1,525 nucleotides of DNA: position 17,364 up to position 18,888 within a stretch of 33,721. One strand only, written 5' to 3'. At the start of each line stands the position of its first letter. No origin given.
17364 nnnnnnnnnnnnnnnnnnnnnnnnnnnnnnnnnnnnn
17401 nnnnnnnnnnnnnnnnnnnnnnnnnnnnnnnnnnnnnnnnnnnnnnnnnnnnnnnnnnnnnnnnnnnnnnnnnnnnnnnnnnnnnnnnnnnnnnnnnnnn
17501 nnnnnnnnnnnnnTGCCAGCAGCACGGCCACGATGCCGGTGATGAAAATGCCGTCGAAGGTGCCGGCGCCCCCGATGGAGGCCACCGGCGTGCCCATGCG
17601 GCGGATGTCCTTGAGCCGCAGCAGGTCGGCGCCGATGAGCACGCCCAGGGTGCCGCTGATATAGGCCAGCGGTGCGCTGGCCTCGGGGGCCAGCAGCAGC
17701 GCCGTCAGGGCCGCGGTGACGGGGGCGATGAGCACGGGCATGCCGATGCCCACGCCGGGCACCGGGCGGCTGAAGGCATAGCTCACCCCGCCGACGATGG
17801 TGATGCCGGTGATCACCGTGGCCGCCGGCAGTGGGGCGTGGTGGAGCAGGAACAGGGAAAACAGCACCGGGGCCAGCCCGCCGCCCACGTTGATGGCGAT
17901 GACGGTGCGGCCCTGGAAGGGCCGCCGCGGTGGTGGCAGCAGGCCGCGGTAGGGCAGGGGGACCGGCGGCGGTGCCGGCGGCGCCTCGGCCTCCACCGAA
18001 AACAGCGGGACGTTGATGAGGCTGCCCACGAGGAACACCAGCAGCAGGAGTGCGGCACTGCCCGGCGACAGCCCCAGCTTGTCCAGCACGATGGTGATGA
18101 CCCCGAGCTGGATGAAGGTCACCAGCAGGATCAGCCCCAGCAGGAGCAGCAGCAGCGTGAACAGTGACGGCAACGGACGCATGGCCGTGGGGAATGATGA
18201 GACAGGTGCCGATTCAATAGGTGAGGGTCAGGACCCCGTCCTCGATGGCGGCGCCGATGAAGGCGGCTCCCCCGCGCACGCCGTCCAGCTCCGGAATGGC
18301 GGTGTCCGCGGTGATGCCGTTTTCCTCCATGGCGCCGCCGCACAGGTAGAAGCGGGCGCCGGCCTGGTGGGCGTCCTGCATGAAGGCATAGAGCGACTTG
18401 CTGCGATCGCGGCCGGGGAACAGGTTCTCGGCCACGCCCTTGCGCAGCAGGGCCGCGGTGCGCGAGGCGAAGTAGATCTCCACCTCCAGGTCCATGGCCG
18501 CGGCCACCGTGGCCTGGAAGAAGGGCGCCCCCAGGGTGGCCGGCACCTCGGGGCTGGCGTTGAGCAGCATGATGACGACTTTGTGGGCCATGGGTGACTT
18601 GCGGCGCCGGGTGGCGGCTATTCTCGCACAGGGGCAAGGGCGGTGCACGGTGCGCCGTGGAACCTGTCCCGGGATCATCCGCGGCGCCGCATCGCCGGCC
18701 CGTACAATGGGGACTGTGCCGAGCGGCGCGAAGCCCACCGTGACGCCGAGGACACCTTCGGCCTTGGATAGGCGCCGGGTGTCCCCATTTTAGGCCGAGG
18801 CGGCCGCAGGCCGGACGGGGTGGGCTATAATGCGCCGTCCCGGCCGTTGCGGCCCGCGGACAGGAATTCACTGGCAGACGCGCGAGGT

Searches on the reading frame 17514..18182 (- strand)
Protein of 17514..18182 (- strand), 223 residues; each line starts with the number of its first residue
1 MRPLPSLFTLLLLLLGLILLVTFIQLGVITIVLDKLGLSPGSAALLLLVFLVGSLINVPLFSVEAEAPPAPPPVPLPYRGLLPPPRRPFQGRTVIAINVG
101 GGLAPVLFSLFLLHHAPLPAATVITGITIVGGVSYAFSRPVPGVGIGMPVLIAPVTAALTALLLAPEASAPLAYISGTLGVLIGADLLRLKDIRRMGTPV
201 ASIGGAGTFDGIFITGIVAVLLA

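Call 27: search_protein_families(library=pfam, proteins=[window:17514-18182:-], max_evalue=0.00001)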
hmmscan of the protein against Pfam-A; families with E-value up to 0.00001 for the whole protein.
window:17514-18182:- (223 aa): 1 family
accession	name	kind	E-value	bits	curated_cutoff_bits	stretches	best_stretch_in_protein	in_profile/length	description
PF07758.16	DUF1614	-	1.8e-53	181.4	23.9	1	51-222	1-171/171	Protein of unknown function (DUF1614)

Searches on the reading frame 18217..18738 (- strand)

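Call 28: search_protein_families(library=pfam, proteins=[window:18217-18738:-], max_evalue=0.00001)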
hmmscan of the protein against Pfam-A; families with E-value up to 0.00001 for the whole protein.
window:18217-18738:- (174 aa): 1 family
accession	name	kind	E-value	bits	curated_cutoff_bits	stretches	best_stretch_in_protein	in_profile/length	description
PF02635.20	DsrE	-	2.7e-08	34.4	22.7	1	53-151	1-92/116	DsrE/DsrF-like family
